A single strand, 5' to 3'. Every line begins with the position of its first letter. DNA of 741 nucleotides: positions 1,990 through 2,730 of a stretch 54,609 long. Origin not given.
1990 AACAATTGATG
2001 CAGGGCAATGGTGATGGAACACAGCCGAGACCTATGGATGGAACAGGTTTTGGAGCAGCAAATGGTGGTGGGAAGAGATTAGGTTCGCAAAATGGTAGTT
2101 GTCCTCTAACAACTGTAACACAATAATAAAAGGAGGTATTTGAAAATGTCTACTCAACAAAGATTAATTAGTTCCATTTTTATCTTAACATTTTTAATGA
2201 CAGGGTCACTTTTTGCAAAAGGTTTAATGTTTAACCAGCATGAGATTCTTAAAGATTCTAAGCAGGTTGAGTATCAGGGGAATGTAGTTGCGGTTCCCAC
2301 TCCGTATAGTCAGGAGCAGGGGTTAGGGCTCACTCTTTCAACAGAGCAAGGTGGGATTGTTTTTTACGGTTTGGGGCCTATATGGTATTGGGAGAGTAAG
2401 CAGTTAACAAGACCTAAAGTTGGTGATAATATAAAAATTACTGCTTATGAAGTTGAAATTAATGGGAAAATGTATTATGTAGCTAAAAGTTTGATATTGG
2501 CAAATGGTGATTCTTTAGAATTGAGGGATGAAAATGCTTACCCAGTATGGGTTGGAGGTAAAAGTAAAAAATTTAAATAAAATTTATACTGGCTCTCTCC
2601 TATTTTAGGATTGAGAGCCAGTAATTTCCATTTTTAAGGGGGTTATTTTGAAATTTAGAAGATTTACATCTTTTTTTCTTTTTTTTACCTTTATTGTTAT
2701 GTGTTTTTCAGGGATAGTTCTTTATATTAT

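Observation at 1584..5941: Co-directional envelope cluster as a candidate uncharacterised extracytoplasmic sensing or redox module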

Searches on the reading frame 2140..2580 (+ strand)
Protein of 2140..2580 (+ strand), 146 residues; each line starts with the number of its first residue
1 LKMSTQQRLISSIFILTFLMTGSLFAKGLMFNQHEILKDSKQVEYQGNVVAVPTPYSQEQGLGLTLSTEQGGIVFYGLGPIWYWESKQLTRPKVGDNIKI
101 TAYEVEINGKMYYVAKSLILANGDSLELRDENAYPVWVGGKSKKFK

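Call 3: search_protein_families(library=pfam, proteins=[window:2140-2580:+], max_evalue=1)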
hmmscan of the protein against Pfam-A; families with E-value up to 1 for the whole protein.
window:2140-2580:+ (146 aa): 2 families
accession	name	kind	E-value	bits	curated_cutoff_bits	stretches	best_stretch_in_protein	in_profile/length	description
PF13567.11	DUF4131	-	0.011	15.8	31.6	1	6-102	28-128/165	Domain of unknown function (DUF4131)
PF20377.3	DUF6672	-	0.15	12.2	24.3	1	10-52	11-50/152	Family of unknown function (DUF6672)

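Call 4: search_protein_families(library=ncbifam, proteins=[window:2140-2580:+], max_evalue=1)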
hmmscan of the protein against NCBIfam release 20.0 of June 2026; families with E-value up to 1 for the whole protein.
window:2140-2580:+ (146 aa): 3 families
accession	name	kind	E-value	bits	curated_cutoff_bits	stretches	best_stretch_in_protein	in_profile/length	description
NF040996.1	MamX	equivalog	0.0025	17.4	400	1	34-138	150-255/264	magnetosome protein MamX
NF001533.0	PRK00364.2-4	subfamily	0.049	13.6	99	0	40-77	34-71/98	co-chaperone GroES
NF001534.0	PRK00364.2-5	equivalog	0.13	12.3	120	0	39-76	29-66/94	co-chaperone GroES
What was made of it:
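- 2146..2580 (+): G3: 144-aa secreted protein with a MamS/MamX (PF26390) domain, predicted OB fold. NCBIfam MamX C-terminal part, E 0.0025 (call 4).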

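Call 9: find_homologous_proteins(query=window:2146-2580:+, max_evalue=0.001)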
Query window:2146-2580:+ (144 aa): 1 proteins with E <= 0.001 among 11 candidates.
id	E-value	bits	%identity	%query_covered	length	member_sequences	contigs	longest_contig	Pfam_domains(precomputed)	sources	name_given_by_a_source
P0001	6.6e-90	316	100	100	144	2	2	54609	PF26390.1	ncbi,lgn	-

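Call 10: find_encoding_contigs(protein=P0001, flank=3000, max_places=4)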
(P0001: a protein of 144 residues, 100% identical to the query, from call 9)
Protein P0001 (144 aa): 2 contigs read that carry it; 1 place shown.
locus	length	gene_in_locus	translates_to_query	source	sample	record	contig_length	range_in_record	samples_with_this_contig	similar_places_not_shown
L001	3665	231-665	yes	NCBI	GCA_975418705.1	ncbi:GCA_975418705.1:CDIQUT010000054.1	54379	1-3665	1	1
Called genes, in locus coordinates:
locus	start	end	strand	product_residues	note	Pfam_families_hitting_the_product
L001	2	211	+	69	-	?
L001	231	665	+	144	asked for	PF26390:MamS_MamX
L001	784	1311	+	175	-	PF14358:DUF4405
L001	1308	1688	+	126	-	-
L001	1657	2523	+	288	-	PF10082:BBP2_2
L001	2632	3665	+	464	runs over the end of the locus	PF00512:HisKA, PF02518:HATPase_c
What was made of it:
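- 2146..2580 (+): Precomputed PF26390 hit (calls 9, 10).
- On Pfam PF26390 MamS_MamX domain family (G3): Precomputed PF26390 hit for this exact protein (calls 9, 10).
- Closest known: Magnetosome MamX-MamZ. Same: G3 carries the MamS/MamX domain (calls 4, 10).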

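Call 18: search_protein_representatives(protein=window:2146-2580:+)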
Query: 144 residues. Proteins with E-value up to 0.001 (for the whole library): 552; up to 1e-10: 63; up to 1e-30: 2. The best 150 are listed.
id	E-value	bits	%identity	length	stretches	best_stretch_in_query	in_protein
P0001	2.1e-90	316.1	100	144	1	1-144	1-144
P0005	6.2e-33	129.9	50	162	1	7-137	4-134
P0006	1.7e-26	109.0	37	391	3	44-140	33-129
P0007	2.6e-26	108.4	39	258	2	56-138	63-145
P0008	1.1e-25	106.4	35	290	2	38-135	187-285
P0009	8.3e-25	103.6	37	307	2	59-135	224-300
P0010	5.7e-23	97.6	36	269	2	54-136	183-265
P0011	1.8e-22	96.0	39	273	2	42-135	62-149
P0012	4.5e-21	91.5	30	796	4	34-139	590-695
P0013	4.9e-21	91.4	35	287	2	61-138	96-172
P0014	9.6e-20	87.2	36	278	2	33-140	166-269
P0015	1.3e-19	86.7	40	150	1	7-135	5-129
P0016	1.9e-19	86.2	31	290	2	32-135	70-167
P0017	2.5e-19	85.8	39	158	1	17-137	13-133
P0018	9.2e-19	84.0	42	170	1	13-137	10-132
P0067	1.1e-10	57.8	36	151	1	60-136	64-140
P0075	3.2e-10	56.3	34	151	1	59-138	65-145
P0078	4.7e-10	55.8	35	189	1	39-136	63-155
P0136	1.5e-08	50.9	35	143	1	61-135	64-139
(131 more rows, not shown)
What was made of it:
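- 2146..2580 (+): 552 family representatives at E<=1e-3 (call 18).
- Tried and rejected: The full HMMER search was needed (call 18).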

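Call 25: find_related_loci(query=A3, collection=genome_contigs, flank=8000)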
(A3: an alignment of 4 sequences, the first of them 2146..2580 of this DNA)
Query A3 (144 aa) in genome_contigs; peptide patterns used: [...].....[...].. (x = any residue, [..] = any of these).
6 stretches matched a pattern; 5 encode a relative of the query (tblastn E <= 1e-3); 5 distinct loci.
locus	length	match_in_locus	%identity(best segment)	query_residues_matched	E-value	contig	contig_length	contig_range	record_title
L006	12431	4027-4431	38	7-144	5e-33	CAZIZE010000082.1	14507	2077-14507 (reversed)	MAG TPA_asm: uncultured bacterium isolate binchicken_co219_16 genome assembly, contig: k141_49646, whole genome shotgun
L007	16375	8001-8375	33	4-135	8e-16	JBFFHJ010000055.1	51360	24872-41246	MAG: bacterium isolate Mix_mud16.2022.02.20 k141_3277497_length_51360_cov_10.9975, whole genome shotgun sequence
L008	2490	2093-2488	31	5-119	2e-14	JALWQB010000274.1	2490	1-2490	MAG: Deltaproteobacteria bacterium isolate M2_metabat1_scaf2bin.001 M2_NODE_98412_length_2490_cov_6.315700, whole genome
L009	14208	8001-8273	37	40-135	2e-13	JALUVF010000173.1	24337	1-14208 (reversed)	MAG: bacterium isolate 128-326_metabat2_scaf2bin.026 128-326_scaffold_758_c1, whole genome shotgun sequence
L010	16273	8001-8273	34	40-135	2e-12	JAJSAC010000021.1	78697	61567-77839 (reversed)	MAG: Thermodesulfobacteriota bacterium isolate Dive96_bin4.269 k141_1454897, whole genome shotgun sequence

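Call 40: find_homologous_proteins(query=A1, max_evalue=0.00001)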
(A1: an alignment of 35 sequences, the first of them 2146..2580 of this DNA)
Query A1 (35 sequences) (144 aa, profile of the alignment): 25 proteins with E <= 0.00001 among 1899 candidates.
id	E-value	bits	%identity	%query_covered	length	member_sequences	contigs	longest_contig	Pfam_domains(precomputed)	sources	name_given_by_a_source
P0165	1.1e-37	147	38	69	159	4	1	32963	-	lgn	-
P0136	3.9e-37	145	34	52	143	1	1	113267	PF26390.1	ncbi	-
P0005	7.0e-37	144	47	92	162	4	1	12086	-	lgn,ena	-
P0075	1.0e-36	144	34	53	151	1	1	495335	-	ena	-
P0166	1.1e-36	144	47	92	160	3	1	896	-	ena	-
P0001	5.2e-36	141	100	100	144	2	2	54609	PF26390.1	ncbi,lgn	-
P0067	3.0e-35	139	25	91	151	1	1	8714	PF26390.1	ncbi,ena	-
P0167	1.1e-34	137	31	94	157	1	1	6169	-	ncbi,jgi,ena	-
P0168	1.3e-34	137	39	58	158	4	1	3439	-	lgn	-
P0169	9.0e-34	134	36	53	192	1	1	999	PF26390.1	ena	-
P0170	1.3e-33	133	35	70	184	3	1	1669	-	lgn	-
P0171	3.1e-33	132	32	76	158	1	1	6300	PF26390.1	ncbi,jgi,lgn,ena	-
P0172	3.3e-33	132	33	88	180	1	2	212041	-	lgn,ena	-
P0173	3.1e-32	129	44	92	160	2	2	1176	PF26390.1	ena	-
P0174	1.0e-31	127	34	80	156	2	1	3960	PF26390.1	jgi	jgi:hypothetical protein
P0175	1.2e-30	124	37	60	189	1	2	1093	PF26390.1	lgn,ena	-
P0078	8.8e-26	108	34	67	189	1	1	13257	-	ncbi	-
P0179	3.7e-17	80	28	95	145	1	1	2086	PF26390.1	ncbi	-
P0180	2.1e-16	78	31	60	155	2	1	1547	PF26390.1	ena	-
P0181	2.5e-12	64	28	56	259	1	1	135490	PF26390.1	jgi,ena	-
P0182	2.4e-11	61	33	44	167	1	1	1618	PF26390.1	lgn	-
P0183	3.7e-8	51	39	32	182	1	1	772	PF26390.1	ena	-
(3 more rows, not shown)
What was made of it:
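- On Pfam PF26390 MamS_MamX domain family (G3): phmmer finds 552 representatives at E<=1e-3, many annotated PF26390 (calls 18, 40).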

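Call 41: find_encoding_contigs(protein=P0005, flank=7000, max_places=1)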
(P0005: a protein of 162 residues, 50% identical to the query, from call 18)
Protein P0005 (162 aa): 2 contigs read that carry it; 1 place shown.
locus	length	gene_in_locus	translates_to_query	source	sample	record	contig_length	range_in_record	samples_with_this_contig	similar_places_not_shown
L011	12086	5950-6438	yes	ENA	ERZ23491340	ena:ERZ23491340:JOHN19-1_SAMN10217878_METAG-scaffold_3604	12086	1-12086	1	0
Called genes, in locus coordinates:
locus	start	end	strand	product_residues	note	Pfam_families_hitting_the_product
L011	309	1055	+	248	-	PF00497:SBP_bac_3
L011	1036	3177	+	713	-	PF00989:PAS (weak), PF13188:PAS_8 (weak), PF13426:PAS_9 (weak), PF00512:HisKA (weak), PF02518:HATPase_c, PF00072:Response_reg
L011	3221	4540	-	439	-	PF00072:Response_reg, PF00158:Sigma54_activat, PF01078:Mg_chelatase (faint), PF14532:Sigma54_activ_2, PF07728:AAA_5 (weak), PF25601:AAA_lid_14, PF02954:HTH_8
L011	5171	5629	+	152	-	PF13441:Gly-zipper_YMGG, PF05433:Rick_17kDa_Anti, PF13488:Gly-zipper_Omp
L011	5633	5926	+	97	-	-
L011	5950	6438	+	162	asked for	-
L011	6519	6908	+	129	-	-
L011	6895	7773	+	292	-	-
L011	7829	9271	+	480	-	PF00512:HisKA, PF02518:HATPase_c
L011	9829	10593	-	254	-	PF08902:DUF1848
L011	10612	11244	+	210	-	PF02463:SMC_N (faint), PF13476:AAA_23 (weak), PF00005:ABC_tran, PF13555:AAA_29 (faint), PF13401:AAA_22 (weak), PF13304:AAA_21 (faint)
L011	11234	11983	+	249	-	PF03649:UPF0014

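Call 42: find_encoding_contigs(protein=P0165, flank=7000, max_places=1)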
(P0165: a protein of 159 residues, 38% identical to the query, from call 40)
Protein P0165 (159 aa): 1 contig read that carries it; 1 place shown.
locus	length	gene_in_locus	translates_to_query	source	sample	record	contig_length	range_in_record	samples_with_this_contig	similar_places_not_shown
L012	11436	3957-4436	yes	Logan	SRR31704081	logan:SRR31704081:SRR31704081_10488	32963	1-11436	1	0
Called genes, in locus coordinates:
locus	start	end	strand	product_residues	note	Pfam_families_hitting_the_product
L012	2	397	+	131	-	?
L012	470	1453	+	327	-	PF00108:Thiolase_N (faint), PF08545:ACP_syn_III, PF08541:ACP_syn_III_C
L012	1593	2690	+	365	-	PF08240:ADH_N, PF16912:Glu_dehyd_C (weak), PF00107:ADH_zinc_N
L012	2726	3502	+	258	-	PF04794:YdjC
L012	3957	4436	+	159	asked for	-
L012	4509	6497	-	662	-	PF02665:Nitrate_red_gam, PF13534:Fer4_17 (faint), PF13183:Fer4_8 (weak), PF13187:Fer4_9 (weak), PF13237:Fer4_10 (weak), PF02754:CCG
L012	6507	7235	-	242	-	PF02348:CTP_transf_3, PF12804:NTP_transf_3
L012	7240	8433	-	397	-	PF01041:DegT_DnrJ_EryC1, PF01053:Cys_Met_Meta_PP (weak), PF01212:Beta_elim_lyase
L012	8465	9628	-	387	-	PF00465:Fe-ADH, PF13685:Fe-ADH_2, PF25137:ADH_Fe_C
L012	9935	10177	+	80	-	-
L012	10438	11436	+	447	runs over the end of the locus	PF00365:PFK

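Call 43: find_encoding_contigs(protein=P0136, flank=7000, max_places=1)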
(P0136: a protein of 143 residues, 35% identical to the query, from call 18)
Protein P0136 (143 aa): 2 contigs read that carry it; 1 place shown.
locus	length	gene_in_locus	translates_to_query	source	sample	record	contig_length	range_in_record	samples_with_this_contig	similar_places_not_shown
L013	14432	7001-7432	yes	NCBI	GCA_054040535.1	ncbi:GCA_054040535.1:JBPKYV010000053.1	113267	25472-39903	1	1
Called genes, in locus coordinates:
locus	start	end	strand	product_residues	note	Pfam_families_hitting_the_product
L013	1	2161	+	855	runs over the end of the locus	PF01326:PPDK_N, PF00391:PEP-utilizers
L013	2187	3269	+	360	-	PF22784:PTP-SAK, PF00782:DSPc, PF22741:PTP-NADK, PF22785:Tc-R-P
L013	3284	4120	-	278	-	-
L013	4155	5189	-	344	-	-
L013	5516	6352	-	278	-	PF00561:Abhydrolase_1, PF12146:Hydrolase_4 (weak), PF12697:Abhydrolase_6 (weak)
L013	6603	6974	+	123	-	-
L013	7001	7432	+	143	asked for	PF26390:MamS_MamX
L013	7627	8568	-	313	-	PF17170:DUF5128 (weak), PF25021:TEN_NHL (faint), PF06977:SdiA-regulated (faint), PF08450:SGL (faint), PF06739:SBBP (faint), PF01436:NHL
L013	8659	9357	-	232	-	PF13646:HEAT_2 (weak), PF13513:HEAT_EZ (faint), PF02985:HEAT (faint), PF03130:HEAT_PBS (faint), PF13646:HEAT_2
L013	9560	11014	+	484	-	PF14522:Cytochrome_C7 (faint), PF14537:Cytochrom_c3_2 (faint), PF09699:Paired_CXXCH_1 (weak)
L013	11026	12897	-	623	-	PF00072:Response_reg, PF00989:PAS (weak), PF13188:PAS_8 (weak), PF08448:PAS_4 (weak), PF13426:PAS_9 (weak), PF00512:HisKA, PF02518:HATPase_c, PF00072:Response_reg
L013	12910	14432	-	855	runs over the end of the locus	PF08668:HDOD, PF01966:HD, PF01590:GAF (weak), PF13185:GAF_2 (weak), PF00989:PAS (weak), PF13426:PAS_9 (weak), PF00512:HisKA, PF02518:HATPase_c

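Call 45: search_protein_families(library=pfam, proteins=[L013:6603-6974:+, L011:5633-5926:+, L011:6519-6908:+, L011:6895-7773:+, L011:5171-5629:+, L006:4589-4972:+, L006:4893-5846:+, L011:3221-4540:-, L010:7470-7829:+], max_evalue=1)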
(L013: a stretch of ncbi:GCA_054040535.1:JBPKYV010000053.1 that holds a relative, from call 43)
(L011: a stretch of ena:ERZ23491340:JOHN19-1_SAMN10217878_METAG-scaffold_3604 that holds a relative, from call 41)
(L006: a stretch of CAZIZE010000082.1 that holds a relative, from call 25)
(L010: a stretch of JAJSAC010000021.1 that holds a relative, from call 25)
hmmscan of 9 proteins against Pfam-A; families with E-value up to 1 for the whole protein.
L013:6603-6974:+ (123 aa): 5 families
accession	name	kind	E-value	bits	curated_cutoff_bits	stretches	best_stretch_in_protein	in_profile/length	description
PF06518.16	DUF1104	-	6e-05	23.7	25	1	29-75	1-44/92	Protein of unknown function (DUF1104)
PF09931.15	Phage_phiJL001_Gp84_N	-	0.086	13.4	26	1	23-68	93-137/160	Baseplate hub protein, N-terminal attachment domain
PF08621.15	RPAP1_N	-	0.14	12.4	25.3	1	58-74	5-21/46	RPAP1-like, N-terminal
PF11759.13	KRTAP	-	0.53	11.3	21.1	1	85-120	11-51/59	Keratin-associated matrix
PF22807.2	TrAA12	-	0.83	8.3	30.9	0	86-119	401-434/463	TrAA12-like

L011:5633-5926:+ (97 aa): 0 families

L011:6519-6908:+ (129 aa): 2 families
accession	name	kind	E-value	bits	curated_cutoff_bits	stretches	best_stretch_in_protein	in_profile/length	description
PF22824.1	THAP9_C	-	0.053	13.6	24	1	65-103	63-101/186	DNA transposase THAP9, C-terminal domain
PF03120.22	DNA_ligase_OB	-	0.1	13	32.9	1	46-81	25-60/79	NAD-dependent DNA ligase OB-fold domain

L011:6895-7773:+ (292 aa): 1 family
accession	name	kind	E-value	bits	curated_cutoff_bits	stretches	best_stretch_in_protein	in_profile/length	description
PF10082.15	BBP2_2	-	0.0025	17.2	23.7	1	207-281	293-367/378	Putative beta-barrel porin 2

L011:5171-5629:+ (152 aa): 9 families
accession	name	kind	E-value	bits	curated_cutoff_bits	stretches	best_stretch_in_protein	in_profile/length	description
PF13488.11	Gly-zipper_Omp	-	8.9e-10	38.8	25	2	32-75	5-45/46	Glycine zipper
PF13441.11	Gly-zipper_YMGG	-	2.2e-09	37.3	28.9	1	24-70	1-44/45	YMGG-like Gly-zipper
PF05433.20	Rick_17kDa_Anti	-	1.7e-07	31.4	24.2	1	29-69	2-43/43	Glycine zipper 2TM domain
PF16998.10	17kDa_Anti_2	-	0.00016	21.9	26.6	1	89-150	50-110/116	17 kDa outer membrane surface antigen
PF13436.11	Gly-zipper_OmpA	-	0.00027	21.1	27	1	25-46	3-24/44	Glycine-zipper domain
PF16587.10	DUF5061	-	0.0047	17.1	23.6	1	76-149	8-78/82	17 kDa common-antigen outer membrane protein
PF12814.13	Mcp5_PH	-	0.011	16.4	25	1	65-132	8-73/119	Meiotic cell cortex C-terminal pleckstrin homology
PF05818.17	TraT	-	0.075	13.2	31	1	33-72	90-130/214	Enterobacterial TraT complement resistance protein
PF04306.18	DUF456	-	0.65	10.7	29.4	0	8-70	37-95/139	Protein of unknown function (DUF456)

L006:4589-4972:+ (127 aa): 5 families
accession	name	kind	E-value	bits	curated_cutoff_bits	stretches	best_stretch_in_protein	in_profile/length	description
PF12495.13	Vip3A_N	-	0.0036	17.7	25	1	22-60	62-99/177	Vegetative insecticide protein 3A N terminal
PF20280.3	CTD4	-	0.005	16.8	27.6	1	51-122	128-202/217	C-terminal domain 4 of the ABC-three component (ABC-3C) systems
PF10787.14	YfmQ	-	0.02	15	22.9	1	26-83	39-92/133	Uncharacterised protein from bacillus cereus group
PF21838.2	DUF6897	-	0.061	13.4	23.9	1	21-64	11-51/58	Domain of unknown function (DUF6897)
PF22963.3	Ig_NUP210_3rd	-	0.13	13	27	1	39-87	42-90/105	NUP210 Ig-like domain 3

L006:4893-5846:+ (317 aa): 0 families

L011:3221-4540:- (439 aa): 14 families
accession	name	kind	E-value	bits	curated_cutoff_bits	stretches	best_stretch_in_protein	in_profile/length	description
PF00158.32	Sigma54_activat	-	2.2e-73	245.9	20.2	1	139-302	4-167/168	Sigma-54 interaction domain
PF00072.30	Response_reg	-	1.2e-26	93.5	30.2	1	3-113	1-111/111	Response regulator receiver domain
PF25601.1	AAA_lid_14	-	1e-24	86.6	27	1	308-381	1-78/87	AAA+ ATPase lid domain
PF14532.12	Sigma54_activ_2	-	1.4e-23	84.1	25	1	141-307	5-138/138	Sigma-54 interaction domain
PF02954.25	HTH_8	-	4.4e-15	55.6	22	1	397-437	2-42/42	Bacterial regulatory protein, Fis family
PF07728.20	AAA_5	-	1.3e-06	28.9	22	1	159-280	1-125/139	AAA domain (dynein-related subfamily)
PF01078.27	Mg_chelatase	-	7.7e-06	25.9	20.3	1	156-277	21-157/207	Magnesium chelatase, subunit ChlI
PF00493.29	MCM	-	8.2e-05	22.3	23.3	1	119-291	13-186/224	MCM P-loop domain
PF07724.20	AAA_2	-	8.8e-05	23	27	1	158-288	4-135/166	AAA domain (Cdc48 subfamily)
PF00004.35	AAA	-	0.00073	20.4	21.2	1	160-280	1-111/131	ATPase family associated with various cellular activities (AAA)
PF07726.17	AAA_3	-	0.009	16.3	27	1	160-277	2-111/131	ATPase family associated with various cellular activities (AAA)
PF13245.12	AAA_19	-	0.019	15.6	25.1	1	169-255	23-117/134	AAA domain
PF12775.13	AAA_7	-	0.03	14.3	25.8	1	149-193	25-69/181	P-loop containing dynein motor region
PF13191.12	AAA_16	-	0.2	12.6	32.6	1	148-193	14-60/167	AAA ATPase domain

L010:7470-7829:+ (119 aa): 0 families
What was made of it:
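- On ZraPSR system: No such hit for any cluster protein in Pfam or NCBIfam (calls 3, 4, 45).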

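Call 46: predict_structure(alignment_id=A1)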
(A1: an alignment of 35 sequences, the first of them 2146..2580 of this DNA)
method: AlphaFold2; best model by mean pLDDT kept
length: 144 residues; sequences in the alignment: 35
mean_pLDDT: 86.5   pTM: 0.73
mean pLDDT of the five models: 86.5, 86.1, 84.5, 83.2, 82.4
residues with pLDDT >= 90: 92; 70-90: 26; 50-70: 25; < 50: 1
segments of 3 or more residues with pLDDT < 50: none
pLDDT, mean of each block of 10 residues (from residue 1): 72 75 62 91 97 67 97 94 95 98 96 98 97 84 54
secondary structure, 60 per line:
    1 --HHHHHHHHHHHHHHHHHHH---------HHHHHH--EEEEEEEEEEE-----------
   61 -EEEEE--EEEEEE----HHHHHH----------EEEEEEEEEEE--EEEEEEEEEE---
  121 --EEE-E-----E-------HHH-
elements in order: H3-21 H31-36 E39-49 E62-66 E69-74 H79-84 E95-105 E108-117 E123-125
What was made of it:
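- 2146..2580 (+): AF2 model pLDDT 86.5 (call 46).
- On Pfam PF26390 MamS_MamX domain family (G3): AF2 model with pLDDT 86.5: five strands with a helix between strands 3 and 4 (call 46).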

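Call 49: search_solved_structures(query=A1, max_evalue=1)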
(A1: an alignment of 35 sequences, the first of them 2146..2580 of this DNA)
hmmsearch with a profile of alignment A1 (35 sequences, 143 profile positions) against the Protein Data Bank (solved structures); distinct sequences matched with E-value up to 1: 0.

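Call 54: find_encoding_contigs(protein=P0075, flank=6000, max_places=1)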
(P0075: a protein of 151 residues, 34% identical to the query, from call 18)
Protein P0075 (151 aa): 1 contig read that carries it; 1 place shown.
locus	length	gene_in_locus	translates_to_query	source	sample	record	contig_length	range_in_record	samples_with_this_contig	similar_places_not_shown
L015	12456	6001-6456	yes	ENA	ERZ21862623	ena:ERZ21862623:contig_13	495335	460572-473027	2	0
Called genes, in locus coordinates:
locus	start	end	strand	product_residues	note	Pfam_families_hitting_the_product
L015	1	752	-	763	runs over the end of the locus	PF05170:AsmA, PF05359:DUF748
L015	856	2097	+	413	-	-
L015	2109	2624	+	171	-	-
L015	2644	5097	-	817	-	PF00403:HMA, PF00122:E1-E2_ATPase, PF00702:Hydrolase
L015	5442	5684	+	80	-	-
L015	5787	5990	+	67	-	-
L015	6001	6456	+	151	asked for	-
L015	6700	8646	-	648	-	PF00122:E1-E2_ATPase, PF00702:Hydrolase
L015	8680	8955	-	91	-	PF02583:Trns_repr_metal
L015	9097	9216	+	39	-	-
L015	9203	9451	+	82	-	-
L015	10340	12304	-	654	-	PF00672:HAMP (weak), PF00989:PAS, PF08448:PAS_4, PF13188:PAS_8, PF13426:PAS_9, PF08447:PAS_3 (weak), PF02518:HATPase_c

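Call 55: find_encoding_contigs(protein=P0172, flank=6000, max_places=1)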
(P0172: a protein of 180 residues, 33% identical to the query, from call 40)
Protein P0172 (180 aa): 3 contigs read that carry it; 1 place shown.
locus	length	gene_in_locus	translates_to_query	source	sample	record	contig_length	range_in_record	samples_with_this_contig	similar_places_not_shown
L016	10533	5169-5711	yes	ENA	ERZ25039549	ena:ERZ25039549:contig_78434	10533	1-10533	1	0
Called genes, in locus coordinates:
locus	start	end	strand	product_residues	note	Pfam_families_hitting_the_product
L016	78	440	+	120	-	-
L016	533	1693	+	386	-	PF01609:DDE_Tnp_1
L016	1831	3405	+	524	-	PF14501:HATPase_c_5 (faint), PF00989:PAS, PF08448:PAS_4, PF13426:PAS_9, PF00512:HisKA, PF02518:HATPase_c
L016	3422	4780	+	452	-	PF00072:Response_reg, PF00158:Sigma54_activat, PF14532:Sigma54_activ_2, PF25601:AAA_lid_14, PF02954:HTH_8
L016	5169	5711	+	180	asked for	-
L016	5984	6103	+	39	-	-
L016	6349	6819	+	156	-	-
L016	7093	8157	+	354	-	PF03150:CCP_MauG, PF13442:Cytochrome_CBB3 (faint), PF00034:Cytochrom_C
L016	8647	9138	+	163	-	-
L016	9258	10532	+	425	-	?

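Call 56: find_encoding_contigs(protein=P0181, flank=6000, max_places=1)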
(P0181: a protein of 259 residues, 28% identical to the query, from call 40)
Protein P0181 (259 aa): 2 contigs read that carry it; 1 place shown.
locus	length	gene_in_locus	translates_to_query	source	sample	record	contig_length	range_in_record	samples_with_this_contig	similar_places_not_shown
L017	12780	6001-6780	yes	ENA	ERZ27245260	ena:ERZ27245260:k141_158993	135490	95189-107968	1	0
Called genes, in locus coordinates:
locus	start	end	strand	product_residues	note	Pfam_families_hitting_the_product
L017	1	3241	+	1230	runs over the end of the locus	PF13191:AAA_16, PF24883:NPHP3_N (weak), PF13676:TIR_2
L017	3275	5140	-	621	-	-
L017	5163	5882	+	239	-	PF07963:N_methyl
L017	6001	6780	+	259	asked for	PF26390:MamS_MamX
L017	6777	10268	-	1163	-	PF02463:SMC_N, PF13175:AAA_15 (weak), PF13476:AAA_23, PF13555:AAA_29 (faint), PF06470:SMC_hinge, PF13304:AAA_21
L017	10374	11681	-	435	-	PF00460:Flg_bb_rod, PF22692:LlgE_F_G_D1, PF07559:FlgE_D2, PF06429:Flg_bbr_C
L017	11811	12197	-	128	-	PF12611:Flagellar_put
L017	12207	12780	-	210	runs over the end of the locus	PF03963:FlgD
